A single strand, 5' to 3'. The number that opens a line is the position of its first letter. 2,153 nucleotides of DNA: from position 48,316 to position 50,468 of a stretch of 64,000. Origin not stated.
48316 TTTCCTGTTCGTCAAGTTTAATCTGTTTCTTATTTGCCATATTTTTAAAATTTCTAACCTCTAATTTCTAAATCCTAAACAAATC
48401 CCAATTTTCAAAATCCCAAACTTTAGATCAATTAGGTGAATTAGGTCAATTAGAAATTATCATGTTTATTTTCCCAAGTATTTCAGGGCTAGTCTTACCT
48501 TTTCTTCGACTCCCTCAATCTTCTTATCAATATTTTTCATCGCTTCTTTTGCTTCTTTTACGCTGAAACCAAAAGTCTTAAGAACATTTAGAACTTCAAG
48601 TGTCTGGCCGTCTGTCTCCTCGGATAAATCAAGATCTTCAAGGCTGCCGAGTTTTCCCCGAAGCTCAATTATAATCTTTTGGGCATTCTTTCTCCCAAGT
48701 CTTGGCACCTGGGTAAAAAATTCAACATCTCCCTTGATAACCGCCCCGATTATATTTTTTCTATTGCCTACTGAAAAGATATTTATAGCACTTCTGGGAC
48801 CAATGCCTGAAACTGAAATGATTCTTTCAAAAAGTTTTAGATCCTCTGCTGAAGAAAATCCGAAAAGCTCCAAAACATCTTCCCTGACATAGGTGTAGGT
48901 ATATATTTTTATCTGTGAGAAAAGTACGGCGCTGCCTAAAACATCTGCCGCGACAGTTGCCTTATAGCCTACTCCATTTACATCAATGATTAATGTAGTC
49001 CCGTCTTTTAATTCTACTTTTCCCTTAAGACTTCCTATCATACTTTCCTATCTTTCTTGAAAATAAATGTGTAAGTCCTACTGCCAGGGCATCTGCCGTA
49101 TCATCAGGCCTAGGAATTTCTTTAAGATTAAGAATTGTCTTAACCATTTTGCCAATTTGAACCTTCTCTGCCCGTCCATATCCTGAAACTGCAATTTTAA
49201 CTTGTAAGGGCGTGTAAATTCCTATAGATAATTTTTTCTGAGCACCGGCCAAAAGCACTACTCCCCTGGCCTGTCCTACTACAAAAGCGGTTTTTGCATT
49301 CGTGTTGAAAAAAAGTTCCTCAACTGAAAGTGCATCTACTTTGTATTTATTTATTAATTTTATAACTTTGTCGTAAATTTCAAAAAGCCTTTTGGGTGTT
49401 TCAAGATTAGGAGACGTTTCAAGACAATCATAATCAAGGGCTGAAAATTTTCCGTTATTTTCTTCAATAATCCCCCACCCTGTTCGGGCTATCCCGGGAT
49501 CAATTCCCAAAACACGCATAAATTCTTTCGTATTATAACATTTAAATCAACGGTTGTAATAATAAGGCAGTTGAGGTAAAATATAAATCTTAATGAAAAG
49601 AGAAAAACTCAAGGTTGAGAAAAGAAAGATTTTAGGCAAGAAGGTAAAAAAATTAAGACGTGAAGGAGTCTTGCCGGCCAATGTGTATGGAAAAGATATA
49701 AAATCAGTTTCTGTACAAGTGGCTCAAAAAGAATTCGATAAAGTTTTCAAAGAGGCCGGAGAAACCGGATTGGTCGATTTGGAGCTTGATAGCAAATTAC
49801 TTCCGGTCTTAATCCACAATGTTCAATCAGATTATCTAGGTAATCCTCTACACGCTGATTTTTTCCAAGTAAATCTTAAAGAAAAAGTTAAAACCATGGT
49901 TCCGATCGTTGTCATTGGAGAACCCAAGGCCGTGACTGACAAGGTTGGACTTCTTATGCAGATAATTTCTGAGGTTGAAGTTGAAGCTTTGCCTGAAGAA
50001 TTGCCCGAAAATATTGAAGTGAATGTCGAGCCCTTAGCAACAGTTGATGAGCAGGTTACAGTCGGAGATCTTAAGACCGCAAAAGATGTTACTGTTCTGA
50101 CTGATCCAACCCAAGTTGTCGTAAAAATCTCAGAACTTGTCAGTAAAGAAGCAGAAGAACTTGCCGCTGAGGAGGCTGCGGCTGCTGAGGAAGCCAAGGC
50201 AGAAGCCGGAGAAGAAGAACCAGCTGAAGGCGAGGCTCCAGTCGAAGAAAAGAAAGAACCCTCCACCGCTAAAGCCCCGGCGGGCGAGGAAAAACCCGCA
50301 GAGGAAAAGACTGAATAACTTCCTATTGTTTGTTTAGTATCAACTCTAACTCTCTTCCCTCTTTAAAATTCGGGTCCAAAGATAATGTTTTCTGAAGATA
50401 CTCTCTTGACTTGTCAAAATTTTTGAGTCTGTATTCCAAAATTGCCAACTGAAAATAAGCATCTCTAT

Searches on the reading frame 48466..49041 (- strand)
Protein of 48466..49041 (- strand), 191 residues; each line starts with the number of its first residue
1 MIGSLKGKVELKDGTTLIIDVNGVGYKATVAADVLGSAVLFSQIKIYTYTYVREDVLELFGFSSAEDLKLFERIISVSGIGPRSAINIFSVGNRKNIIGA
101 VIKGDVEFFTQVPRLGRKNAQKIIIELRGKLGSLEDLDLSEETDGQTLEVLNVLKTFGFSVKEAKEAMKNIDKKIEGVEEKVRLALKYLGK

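Call 82: search_protein_families(library=pfam, proteins=[window:48466-49041:-], max_evalue=0.001)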
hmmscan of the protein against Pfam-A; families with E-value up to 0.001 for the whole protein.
window:48466-49041:- (191 aa): 3 families
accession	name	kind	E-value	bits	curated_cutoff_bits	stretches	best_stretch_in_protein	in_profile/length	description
PF01330.27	RuvA_N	-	5.8e-17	62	23.6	1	1-61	1-61/61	RuvA N terminal domain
PF14520.12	HHH_5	-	2.9e-13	50.5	27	1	71-128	1-56/57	Helix-hairpin-helix domain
PF07499.19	RuvA_C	-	6.9e-05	23.7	24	1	151-189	7-46/47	RuvA, C-terminal domain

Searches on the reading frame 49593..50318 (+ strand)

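Call 82: search_protein_families(library=pfam, proteins=[window:49593-50318:+], max_evalue=0.001)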
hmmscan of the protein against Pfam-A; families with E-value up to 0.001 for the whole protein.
window:49593-50318:+ (241 aa): 2 families
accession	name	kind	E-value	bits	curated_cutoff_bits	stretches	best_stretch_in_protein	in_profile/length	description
PF14693.11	Ribosomal_TL5_C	-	9.3e-19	68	27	1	98-181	1-82/84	Ribosomal protein TL5, C-terminal domain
PF01386.24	Ribosomal_L25p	-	1.4e-17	64.4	23.6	1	6-90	1-82/82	Ribosomal L25p family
